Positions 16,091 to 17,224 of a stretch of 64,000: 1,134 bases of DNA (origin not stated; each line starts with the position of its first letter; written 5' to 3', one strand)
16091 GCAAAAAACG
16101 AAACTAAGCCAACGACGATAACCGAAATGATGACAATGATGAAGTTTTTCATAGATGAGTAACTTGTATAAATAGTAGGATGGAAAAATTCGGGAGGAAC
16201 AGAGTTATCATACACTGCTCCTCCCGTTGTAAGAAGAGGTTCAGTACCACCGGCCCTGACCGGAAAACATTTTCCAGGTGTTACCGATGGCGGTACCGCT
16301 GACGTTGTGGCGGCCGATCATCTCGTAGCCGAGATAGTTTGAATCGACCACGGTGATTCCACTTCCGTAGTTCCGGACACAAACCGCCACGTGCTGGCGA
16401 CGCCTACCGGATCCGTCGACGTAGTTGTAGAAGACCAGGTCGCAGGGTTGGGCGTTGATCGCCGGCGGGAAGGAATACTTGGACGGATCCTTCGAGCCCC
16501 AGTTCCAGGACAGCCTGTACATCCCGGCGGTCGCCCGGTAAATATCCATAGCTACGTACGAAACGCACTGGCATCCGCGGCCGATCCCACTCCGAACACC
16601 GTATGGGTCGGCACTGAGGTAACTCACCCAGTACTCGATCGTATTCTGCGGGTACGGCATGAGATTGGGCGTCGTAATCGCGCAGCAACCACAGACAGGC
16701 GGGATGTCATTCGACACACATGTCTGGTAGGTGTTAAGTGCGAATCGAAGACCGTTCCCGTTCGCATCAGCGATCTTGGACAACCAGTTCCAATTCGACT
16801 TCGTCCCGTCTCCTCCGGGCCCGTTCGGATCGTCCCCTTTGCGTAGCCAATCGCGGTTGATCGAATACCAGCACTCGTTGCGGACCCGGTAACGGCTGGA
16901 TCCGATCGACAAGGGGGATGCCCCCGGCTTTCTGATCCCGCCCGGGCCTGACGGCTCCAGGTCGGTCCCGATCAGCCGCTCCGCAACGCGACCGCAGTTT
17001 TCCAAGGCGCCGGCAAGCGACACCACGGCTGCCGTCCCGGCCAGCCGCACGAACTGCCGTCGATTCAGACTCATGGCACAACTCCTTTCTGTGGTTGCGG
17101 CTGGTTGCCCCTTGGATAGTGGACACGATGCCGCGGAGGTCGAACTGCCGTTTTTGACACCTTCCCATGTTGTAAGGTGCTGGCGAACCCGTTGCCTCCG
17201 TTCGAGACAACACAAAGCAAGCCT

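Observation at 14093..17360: Two Tat-secreted CHAP amidase paralogs share a duplicated ~250-nt structured leader with a terminal inverted repeat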

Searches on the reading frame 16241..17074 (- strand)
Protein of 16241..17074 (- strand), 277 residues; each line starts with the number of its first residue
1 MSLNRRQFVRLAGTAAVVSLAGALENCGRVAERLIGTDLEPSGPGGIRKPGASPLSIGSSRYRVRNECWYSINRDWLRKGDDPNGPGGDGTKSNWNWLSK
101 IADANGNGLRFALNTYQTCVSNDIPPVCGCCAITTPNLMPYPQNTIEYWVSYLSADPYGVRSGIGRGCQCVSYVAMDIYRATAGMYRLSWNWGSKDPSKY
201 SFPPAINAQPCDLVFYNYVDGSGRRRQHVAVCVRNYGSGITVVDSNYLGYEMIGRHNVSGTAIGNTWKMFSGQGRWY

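Call 6: search_protein_families(library=pfam, proteins=[window:16241-17074:-], max_evalue=0.01)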
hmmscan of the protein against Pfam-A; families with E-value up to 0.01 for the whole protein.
window:16241-17074:- (277 aa): 0 families

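Call 8: search_protein_families(library=pfam, proteins=[window:16241-17074:-], max_evalue=10)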
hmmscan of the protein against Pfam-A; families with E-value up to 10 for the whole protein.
window:16241-17074:- (277 aa): 1 family
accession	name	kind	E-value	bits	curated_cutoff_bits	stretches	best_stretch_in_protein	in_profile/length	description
PF14692.11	DUF4462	-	0.47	10.4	25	1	92-100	5-13/28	Domain of unknown function (DUF4462)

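Call 9: find_homologous_proteins(query=window:16241-17074:-, max_evalue=0.001)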
Query window:16241-17074:- (277 aa): 10 proteins with E <= 0.001 among 1006 candidates.
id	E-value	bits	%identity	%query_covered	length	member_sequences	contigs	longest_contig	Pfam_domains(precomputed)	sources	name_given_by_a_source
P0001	5.4e-192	655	100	100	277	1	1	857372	-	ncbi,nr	ncbi:MAG: hypothetical protein HYY50_03295 [Candidatus Kerfeldbacteria bacterium]|nr:hypothetical pr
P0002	1.6e-86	308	58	87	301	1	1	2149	PF05257.23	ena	-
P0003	6.4e-84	300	57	83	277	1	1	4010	-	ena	-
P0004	1.4e-82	295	61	82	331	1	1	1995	-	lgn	-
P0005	5.8e-75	270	51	99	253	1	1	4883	-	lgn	-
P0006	2.2e-67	246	54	89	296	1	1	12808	-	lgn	-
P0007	1.5e-53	200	51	83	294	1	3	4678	PF05257.23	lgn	-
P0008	2.7e-47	179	48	79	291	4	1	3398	PF05257.23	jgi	jgi:hypothetical protein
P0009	8.3e-30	122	39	96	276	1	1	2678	PF05257.23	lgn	-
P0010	9.8e-17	79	34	75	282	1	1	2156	-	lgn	-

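Call 13: find_encoding_contigs(protein=P0002, flank=3000, max_places=3)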
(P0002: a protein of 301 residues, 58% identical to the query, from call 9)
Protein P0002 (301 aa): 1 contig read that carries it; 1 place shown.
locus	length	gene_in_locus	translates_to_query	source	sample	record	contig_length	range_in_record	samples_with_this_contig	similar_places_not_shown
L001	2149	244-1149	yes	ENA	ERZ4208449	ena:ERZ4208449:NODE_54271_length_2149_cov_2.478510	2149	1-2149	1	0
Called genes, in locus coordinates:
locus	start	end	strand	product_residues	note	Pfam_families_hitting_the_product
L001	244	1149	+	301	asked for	PF05257:CHAP (weak)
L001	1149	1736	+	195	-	-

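Call 14: find_encoding_contigs(protein=P0003, flank=3000, max_places=3)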
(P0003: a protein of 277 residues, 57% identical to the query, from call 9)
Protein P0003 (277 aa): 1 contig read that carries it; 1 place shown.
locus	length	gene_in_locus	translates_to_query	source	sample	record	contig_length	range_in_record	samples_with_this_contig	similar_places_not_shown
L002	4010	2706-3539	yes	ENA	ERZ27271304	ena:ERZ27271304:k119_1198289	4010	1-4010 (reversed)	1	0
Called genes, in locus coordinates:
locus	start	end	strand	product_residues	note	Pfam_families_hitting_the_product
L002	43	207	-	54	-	-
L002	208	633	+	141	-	-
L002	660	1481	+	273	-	-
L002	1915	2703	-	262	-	-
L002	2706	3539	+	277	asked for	-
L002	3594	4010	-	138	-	?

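Call 15: find_encoding_contigs(protein=P0005, flank=3000, max_places=3)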
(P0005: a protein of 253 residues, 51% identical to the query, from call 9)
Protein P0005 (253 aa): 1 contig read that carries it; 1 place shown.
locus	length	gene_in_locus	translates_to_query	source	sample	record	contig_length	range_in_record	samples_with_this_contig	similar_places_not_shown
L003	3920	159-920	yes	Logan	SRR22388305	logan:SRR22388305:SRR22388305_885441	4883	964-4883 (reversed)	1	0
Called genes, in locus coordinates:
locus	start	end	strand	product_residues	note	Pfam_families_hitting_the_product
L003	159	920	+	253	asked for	-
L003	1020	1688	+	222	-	-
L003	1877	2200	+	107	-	-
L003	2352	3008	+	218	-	PF16927:HisKA_7TM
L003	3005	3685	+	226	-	PF16927:HisKA_7TM (weak)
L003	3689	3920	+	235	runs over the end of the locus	PF21926:FeeM, PF13444:Acetyltransf_5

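Call 16: find_encoding_contigs(protein=P0006, flank=3000, max_places=3)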
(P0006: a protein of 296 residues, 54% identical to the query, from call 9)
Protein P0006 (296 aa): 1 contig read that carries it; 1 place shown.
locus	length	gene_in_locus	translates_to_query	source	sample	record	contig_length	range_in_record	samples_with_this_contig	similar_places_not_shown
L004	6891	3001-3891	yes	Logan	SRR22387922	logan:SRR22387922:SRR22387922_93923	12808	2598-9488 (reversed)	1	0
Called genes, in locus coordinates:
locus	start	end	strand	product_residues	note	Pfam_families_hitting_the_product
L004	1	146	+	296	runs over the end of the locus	-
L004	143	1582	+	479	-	PF09852:DUF2079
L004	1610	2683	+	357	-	PF02540:NAD_synthase (faint), PF03054:tRNA_Me_trans, PF20259:tRNA_Me_trans_M, PF20258:tRNA_Me_trans_C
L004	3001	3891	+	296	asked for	-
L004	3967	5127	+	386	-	-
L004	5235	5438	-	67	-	-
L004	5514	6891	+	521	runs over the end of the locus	-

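Call 21: find_encoding_contigs(protein=P0004, flank=3000, max_places=3)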
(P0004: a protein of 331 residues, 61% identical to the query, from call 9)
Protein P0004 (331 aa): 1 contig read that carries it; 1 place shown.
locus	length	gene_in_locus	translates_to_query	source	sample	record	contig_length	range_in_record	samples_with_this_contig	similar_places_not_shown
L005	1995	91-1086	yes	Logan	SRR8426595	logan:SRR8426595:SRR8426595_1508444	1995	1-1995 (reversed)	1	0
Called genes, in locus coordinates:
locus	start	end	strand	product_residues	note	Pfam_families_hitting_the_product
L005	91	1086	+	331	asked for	-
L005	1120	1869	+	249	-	-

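Call 22: find_encoding_contigs(protein=P0007, flank=3000, max_places=3)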
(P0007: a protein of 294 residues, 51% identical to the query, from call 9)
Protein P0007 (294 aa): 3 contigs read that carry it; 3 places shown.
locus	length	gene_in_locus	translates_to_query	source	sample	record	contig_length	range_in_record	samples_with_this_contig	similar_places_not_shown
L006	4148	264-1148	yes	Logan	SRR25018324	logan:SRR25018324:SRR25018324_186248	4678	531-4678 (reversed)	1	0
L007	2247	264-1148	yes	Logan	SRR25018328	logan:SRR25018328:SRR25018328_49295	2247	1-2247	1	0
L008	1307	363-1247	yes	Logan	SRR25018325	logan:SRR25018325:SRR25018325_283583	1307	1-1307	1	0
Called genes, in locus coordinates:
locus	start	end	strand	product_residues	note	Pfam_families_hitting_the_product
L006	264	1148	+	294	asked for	PF05257:CHAP (weak)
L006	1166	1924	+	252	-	-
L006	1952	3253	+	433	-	-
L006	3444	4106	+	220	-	PF16927:HisKA_7TM (weak)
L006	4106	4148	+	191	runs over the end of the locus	?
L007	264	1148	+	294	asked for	PF05257:CHAP (weak)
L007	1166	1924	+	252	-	-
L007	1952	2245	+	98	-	?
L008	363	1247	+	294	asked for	PF05257:CHAP (weak)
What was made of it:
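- On CHAP domain (Pfam PF05257) / NlpC-P60 papain-like hydrolases: Some relatives carry weak precomputed PF05257 hits (calls 9, 13, 22).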

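Call 23: find_encoding_contigs(protein=P0008, flank=3000, max_places=3)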
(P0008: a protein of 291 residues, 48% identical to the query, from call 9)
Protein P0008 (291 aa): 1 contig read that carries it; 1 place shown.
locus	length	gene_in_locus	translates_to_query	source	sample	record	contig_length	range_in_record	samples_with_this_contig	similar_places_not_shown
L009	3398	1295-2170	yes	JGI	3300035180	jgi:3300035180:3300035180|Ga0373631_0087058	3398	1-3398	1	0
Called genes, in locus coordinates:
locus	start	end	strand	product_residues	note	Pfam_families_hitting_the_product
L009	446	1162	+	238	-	-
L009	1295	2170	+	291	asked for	PF05257:CHAP (weak)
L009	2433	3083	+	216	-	-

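Call 24: find_encoding_contigs(protein=P0009, flank=3000, max_places=3)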
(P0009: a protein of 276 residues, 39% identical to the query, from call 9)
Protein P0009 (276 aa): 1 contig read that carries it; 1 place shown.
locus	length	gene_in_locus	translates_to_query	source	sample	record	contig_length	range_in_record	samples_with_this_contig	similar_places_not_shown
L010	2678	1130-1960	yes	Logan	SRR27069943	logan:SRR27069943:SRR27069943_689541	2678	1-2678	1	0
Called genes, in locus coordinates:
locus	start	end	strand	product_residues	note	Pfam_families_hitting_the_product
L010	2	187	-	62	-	?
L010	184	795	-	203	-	PF04542:Sigma70_r2 (weak)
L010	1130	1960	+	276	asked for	PF05257:CHAP (weak)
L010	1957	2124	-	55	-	-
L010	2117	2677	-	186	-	?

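Call 83: search_solved_structures(query=A6, max_evalue=1)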
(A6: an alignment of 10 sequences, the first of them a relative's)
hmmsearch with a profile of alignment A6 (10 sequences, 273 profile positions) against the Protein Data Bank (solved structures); distinct sequences matched with E-value up to 1: 9.
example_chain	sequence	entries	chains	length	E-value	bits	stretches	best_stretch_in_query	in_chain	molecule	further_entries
9r7g_A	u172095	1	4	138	0.0084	18.7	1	192-253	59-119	Peptidoglycan hydrolase PcsB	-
9r6w_AAA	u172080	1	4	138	0.0097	18.5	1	192-253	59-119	Peptidoglycan hydrolase PcsB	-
2k1g_A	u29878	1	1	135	0.31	13.5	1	158-231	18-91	Lipoprotein spr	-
8y87_A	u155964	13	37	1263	0.38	13.2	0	129-174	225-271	Spike glycoprotein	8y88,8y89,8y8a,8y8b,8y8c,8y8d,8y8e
5i08_A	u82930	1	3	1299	0.38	13.2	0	129-174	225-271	Spike glycoprotein,Foldon chimera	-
9ygn_A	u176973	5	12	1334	0.4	13.2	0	129-174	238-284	Spike glycoprotein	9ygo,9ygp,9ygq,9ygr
3i86_A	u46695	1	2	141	0.5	12.8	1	164-227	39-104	Putative uncharacterized protein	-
6b8c_A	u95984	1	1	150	0.55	12.7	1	168-228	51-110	NLP/P60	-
2o03_A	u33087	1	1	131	0.61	12.6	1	195-256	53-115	probable Zinc uptake regulation protein FurB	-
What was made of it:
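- On CHAP domain (Pfam PF05257) / NlpC-P60 papain-like hydrolases: The profile gives weak hits to the PcsB CHAP domain (E 0.008) and to Spr (call 83).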

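Call 87: search_protein_families(library=ncbifam, proteins=[window:16241-17074:-], max_evalue=0.01)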
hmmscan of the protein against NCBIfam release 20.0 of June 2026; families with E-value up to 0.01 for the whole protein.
window:16241-17074:- (277 aa): 0 families

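Call 94: predict_structure(alignment_id=A6)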
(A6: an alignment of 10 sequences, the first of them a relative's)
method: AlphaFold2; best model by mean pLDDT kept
length: 277 residues; sequences in the alignment: 10
mean_pLDDT: 67.1   pTM: 0.68
mean pLDDT of the five models: 67.1, 64.4, 64.0, 63.2, 61.3
residues with pLDDT >= 90: 23; 70-90: 125; 50-70: 60; < 50: 69
segments of 3 or more residues with pLDDT < 50: 1-5, 7-55, 90-94, 160-164, 247-251
pLDDT, mean of each block of 10 residues (from residue 1): 43 40 34 30 32 52 76 58 61 53 73 87 71 87 90 64 57 84 82 60 88 85 77 90 65 75 86 82
secondary structure, 60 per line:
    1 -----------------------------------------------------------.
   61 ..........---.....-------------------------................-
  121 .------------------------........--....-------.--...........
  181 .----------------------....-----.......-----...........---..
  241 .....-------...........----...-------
elements in order: H60-70 H74-78 H104-119 H146-153 H156-159 H170-181 E213-219 E225-235 E239-245 E253-259 H260-263 E268-270

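Call 99: fold_search(model_id=the predicted structure, library=pdb)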
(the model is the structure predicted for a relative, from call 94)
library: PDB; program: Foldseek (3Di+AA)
matches with E <= 10: 591; with E <= 0.001: 0
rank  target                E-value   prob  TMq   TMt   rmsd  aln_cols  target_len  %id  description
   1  6th5_B                4.2e-02  0.25  0.19  0.22  12.5       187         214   14  Crystal structure of mature wildtype primitive Phytochelatin synthase from Nostoc spec. - Alr0975 (released 2020-11-25)
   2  8auc_A                5.6e-02  0.51  0.25  0.16  18.3       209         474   11  Structure of peptidoglycan hydrolase Cg1735 from Corynebacterium glutamicum, trigonal crystal form (released 2023-01-18)
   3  6th5_A                5.9e-02  0.25  0.20  0.23  12.5       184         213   14  Crystal structure of mature wildtype primitive Phytochelatin synthase from Nostoc spec. - Alr0975 (released 2020-11-25)
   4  9eum_MODEL_1_A        7.9e-02  0.92  0.29  0.42   4.8       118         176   19  NMR structure of the Staphylococcus aureus bacteriophage phi812 hub protein - lytic cleaver (CHAP) domain (released 2025-04-09)
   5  8auc_B                7.9e-02  0.41  0.24  0.15  18.5       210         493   11  Structure of peptidoglycan hydrolase Cg1735 from Corynebacterium glutamicum, trigonal crystal form (released 2023-01-18)
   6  6tho_B                7.9e-02  0.30  0.19  0.22   7.7       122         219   15  Acylintermediate of glutathione and the mature primitive phytochelatin synthase Alr0975 from Nostoc PCC 7120 at atomic (released 2020-12-02)
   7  2bu3_B                9.4e-02  0.18  0.18  0.23  12.5       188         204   11  Acyl-enzyme intermediate between Alr0975 and glutathione at pH 3.4 (released 2005-12-14)
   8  9ubf_A                1.2e-01  0.92  0.26  0.53   5.6       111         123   14  X-ray structure of Clostridioides difficile autolysin Acd33800 catalytic domain (released 2025-10-15)
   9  4fdy_A                1.3e-01  0.84  0.23  0.22   4.5       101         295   17  Crystal structure of a similar to lipoprotein, NLP/P60 family (SAV0400) from Staphylococcus aureus subsp. aureus Mu50  (released 2012-07-25)
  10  9evs_1Q               1.8e-01  0.60  0.17  0.33   5.4        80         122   12  Structure of the flowering plant mitoribosome with P-site tRNA (released 2025-09-03)
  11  6tjl_A                1.8e-01  0.16  0.20  0.23  12.5       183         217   14  Mature primitive pytochelatin synthase Alr0975 from Nostoc species bound to glutathione (released 2020-12-09)
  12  5d74_A                2.0e-01  0.30  0.22  0.25  11.9       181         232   12  The crystal structure of Ly7917 (released 2016-08-17)
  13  4hpe_D                2.1e-01  0.84  0.26  0.25   5.7       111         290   14  Crystal structure of a putative cell wall hydrolase (CD630_03720) from Clostridium difficile 630 at 2.38 A resolution (released 2012-11-28)
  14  3met_B                2.1e-01  0.44  0.15  0.22   9.6        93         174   19  Crystal structure of SGF29 in complex with H3K4me2 (released 2010-04-28)
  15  2btw_A                2.1e-01  0.16  0.18  0.21   8.0       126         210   13  Crystal structure of Alr0975 (released 2005-12-14)
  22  3h41                  3.4e-01  0.60  0.25  0.23   5.2       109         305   16  CRYSTAL STRUCTURE OF A NLPC/P60 FAMILY PROTEIN (BCE_2878) FROM BACILLUS CEREUS ATCC 10987 AT 1.79 A RESOLUTION (released 2009-05-05)
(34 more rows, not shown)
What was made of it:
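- On CHAP domain (Pfam PF05257) / NlpC-P60 papain-like hydrolases: Foldseek top hits are CHAP, NlpC/P60 and phytochelatin-synthase folds, but all have E above 0.04 (calls 94, 99).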
